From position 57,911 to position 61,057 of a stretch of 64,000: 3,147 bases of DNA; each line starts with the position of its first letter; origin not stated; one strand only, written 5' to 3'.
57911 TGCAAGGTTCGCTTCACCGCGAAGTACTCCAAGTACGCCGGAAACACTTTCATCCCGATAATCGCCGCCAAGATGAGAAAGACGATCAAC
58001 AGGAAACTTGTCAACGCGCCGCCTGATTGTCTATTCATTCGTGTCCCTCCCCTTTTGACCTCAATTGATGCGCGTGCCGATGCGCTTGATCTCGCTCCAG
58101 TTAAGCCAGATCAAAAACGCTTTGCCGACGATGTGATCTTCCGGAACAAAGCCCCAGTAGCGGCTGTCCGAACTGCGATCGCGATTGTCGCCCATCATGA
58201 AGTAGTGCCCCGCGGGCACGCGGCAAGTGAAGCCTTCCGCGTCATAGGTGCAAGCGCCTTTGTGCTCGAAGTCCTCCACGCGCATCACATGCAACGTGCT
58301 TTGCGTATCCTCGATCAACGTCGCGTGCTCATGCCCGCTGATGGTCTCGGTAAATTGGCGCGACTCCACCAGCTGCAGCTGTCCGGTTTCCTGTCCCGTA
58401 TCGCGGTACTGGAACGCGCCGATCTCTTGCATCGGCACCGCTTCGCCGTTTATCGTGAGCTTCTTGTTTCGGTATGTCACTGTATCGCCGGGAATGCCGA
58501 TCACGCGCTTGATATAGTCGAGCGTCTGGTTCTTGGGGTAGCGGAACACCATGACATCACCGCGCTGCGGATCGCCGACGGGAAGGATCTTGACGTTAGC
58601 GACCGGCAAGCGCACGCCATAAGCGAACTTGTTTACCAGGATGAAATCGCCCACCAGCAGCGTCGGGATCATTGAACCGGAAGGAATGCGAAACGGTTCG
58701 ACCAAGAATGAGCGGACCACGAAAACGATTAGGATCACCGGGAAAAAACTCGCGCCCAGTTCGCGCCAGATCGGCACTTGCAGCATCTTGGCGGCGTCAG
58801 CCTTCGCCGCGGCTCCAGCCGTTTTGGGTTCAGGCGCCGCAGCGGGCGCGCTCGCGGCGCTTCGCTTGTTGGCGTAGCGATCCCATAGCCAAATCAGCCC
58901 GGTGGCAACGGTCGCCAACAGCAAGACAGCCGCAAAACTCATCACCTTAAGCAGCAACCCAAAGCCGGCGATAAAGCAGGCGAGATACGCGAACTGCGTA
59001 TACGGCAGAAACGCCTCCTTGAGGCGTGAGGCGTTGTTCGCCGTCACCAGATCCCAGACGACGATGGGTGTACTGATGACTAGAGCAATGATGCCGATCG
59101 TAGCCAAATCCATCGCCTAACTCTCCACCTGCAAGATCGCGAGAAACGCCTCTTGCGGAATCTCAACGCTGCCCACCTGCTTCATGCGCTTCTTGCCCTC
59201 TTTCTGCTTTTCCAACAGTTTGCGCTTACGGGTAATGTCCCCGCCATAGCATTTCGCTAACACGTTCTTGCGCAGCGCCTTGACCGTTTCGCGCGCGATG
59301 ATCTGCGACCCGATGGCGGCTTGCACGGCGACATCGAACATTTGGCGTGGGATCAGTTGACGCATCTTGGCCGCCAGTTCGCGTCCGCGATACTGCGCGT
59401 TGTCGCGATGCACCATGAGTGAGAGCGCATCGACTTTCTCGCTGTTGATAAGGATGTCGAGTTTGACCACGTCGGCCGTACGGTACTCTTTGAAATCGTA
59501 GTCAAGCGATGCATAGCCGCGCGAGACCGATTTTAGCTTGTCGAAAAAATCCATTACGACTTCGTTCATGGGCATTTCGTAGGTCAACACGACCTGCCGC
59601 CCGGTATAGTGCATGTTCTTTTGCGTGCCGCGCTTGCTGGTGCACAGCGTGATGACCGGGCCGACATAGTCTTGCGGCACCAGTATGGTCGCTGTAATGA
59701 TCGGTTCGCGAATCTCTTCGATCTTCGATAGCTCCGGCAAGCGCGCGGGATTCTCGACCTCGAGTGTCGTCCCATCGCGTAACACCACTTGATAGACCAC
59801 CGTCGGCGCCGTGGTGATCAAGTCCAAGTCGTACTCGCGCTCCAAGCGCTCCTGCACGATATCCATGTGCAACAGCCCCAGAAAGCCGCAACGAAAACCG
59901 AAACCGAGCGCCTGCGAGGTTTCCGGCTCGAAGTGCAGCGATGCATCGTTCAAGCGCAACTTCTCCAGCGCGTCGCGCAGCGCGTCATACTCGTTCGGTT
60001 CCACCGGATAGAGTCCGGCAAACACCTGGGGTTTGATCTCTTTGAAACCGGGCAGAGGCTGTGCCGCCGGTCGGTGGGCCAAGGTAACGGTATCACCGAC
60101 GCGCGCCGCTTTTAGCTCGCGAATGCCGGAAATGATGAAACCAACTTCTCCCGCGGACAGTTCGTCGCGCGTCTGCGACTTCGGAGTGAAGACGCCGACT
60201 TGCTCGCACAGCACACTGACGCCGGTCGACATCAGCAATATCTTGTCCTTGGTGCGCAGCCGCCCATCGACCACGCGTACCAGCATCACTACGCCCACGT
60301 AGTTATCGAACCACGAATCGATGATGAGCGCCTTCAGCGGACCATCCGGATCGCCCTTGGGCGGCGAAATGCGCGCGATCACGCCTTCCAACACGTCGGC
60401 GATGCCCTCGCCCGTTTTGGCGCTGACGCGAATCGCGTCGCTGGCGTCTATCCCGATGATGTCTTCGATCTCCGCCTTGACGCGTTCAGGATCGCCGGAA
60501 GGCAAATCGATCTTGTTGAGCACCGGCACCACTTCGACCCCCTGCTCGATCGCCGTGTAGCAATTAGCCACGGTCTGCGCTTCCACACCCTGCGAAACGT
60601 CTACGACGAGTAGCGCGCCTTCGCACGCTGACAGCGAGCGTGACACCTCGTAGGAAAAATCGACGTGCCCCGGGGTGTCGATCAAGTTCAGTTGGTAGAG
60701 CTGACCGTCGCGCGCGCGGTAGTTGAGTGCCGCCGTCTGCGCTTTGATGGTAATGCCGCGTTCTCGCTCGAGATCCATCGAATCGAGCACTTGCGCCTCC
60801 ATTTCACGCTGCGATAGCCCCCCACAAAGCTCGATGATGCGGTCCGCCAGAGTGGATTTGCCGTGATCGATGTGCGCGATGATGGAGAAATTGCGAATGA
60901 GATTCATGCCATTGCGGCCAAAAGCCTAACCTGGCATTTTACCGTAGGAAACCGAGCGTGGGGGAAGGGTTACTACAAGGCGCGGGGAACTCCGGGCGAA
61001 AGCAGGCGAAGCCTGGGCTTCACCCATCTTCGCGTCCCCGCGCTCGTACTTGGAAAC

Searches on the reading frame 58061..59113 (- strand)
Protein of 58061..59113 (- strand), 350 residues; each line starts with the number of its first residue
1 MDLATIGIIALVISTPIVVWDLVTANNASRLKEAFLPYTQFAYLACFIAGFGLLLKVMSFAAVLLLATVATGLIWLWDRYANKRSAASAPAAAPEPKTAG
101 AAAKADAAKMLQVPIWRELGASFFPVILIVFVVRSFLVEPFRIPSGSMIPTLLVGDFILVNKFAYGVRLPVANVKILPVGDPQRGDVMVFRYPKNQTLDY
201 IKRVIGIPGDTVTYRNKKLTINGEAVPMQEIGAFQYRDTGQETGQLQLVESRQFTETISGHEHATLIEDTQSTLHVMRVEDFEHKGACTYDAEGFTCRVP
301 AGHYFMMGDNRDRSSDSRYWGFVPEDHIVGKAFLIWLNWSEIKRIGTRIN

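Call 75: search_protein_families(library=ncbifam, proteins=[window:58061-59113:-], max_evalue=1e-10)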
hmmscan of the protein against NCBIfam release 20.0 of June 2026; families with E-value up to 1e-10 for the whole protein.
window:58061-59113:- (350 aa): 3 families
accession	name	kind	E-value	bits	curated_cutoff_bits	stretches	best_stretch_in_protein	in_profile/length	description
NF008114.0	PRK10861.1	equivalog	2.4e-78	263.7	277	1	59-339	4-304/324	signal peptidase I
TIGR02227.1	sigpep_I_bact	equivalog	2.6e-50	170.5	47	1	122-338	4-160/162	signal peptidase I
TIGR02771.1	TraF_Ti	equivalog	9.9e-11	41.5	100.25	0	200-234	84-118/171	conjugative transfer signal peptidase TraF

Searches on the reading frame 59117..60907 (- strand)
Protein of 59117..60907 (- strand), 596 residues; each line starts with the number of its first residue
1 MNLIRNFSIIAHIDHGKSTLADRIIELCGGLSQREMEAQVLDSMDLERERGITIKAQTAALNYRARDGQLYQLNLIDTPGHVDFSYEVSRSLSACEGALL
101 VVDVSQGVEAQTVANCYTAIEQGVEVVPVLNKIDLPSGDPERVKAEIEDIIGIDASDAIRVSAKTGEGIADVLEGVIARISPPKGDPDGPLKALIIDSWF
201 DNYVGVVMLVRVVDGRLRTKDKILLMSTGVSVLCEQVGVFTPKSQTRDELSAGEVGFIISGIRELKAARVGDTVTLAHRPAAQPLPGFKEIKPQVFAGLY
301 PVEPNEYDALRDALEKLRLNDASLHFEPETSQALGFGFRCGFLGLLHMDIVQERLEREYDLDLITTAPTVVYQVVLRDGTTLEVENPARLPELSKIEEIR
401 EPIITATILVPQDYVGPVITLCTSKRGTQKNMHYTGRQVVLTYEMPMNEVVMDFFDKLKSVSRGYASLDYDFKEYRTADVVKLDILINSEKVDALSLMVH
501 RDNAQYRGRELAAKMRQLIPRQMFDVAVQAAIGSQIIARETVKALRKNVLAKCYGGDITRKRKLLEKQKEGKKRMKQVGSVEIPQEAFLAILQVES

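Call 75: search_protein_families(library=ncbifam, proteins=[window:59117-60907:-], max_evalue=1e-10)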
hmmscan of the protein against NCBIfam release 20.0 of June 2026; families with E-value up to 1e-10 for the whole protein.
window:59117-60907:- (596 aa): 29 families (the best 25 are shown)
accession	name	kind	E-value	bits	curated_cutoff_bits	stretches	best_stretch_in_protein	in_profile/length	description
TIGR01393.1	lepA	equivalog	5.5e-300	995.9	533.9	1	4-595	3-595/595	translation elongation factor 4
TIGR01394.1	TypA_BipA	equivalog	8.7e-62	209.2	757.3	1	4-477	1-470/594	translational GTPase TypA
TIGR00484.1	EF-G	equivalog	7.5e-50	169.8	659.4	1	2-161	8-164/691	elongation factor G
TIGR00490.1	aEF-2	equivalog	9.9e-48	162.8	738.45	2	2-134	17-149/720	elongation factor EF-2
NF009381.0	PRK12740.1-5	subfamily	2.2e-46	158.6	583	2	3-173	8-178/692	elongation factor G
NF012153.1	tet_protect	equivalog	6.6e-46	156.8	775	2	6-150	2-144/614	tetracycline resistance ribosomal protection protein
NF007583.0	PRK10218.1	equivalog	6.7e-39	133.4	1260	1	4-448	5-446/607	ribosome-dependent GTPase TypA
NF001964.0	PRK00741.1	equivalog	8.3e-37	126.8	473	1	5-156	13-166/529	peptide chain release factor 3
NF009891.0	PRK13351.1-1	equivalog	1.1e-31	110.1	597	1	2-151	7-154/681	elongation factor G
NF009377.1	PRK12740.1-1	equivalog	4.4e-31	108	890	2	181-369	300-490/700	elongation factor G-like protein EF-G2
NF000120.3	47473_otr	exception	5.6e-31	107.8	900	1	6-148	4-144/608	tetracycline resistance ribosomal protection protein Otr(A)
NF033148.1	tet_protect_M_W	exception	3.1e-30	105.1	1100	1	4-151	3-148/639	TetM/TetW/TetO/TetS family tetracycline resistance ribosomal protection protein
TIGR00503.1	prfC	equivalog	1.1e-29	103.3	466.95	1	4-166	11-174/527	peptide chain release factor 3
NF009379.0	PRK12740.1-3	equivalog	1.5e-23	83.3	513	0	4-139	8-141/674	elongation factor G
NF012154.0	tet_protect_Q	exception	5.4e-23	81.1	1425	1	1-148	1-145/638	tetracycline resistance ribosomal protection protein Tet(Q)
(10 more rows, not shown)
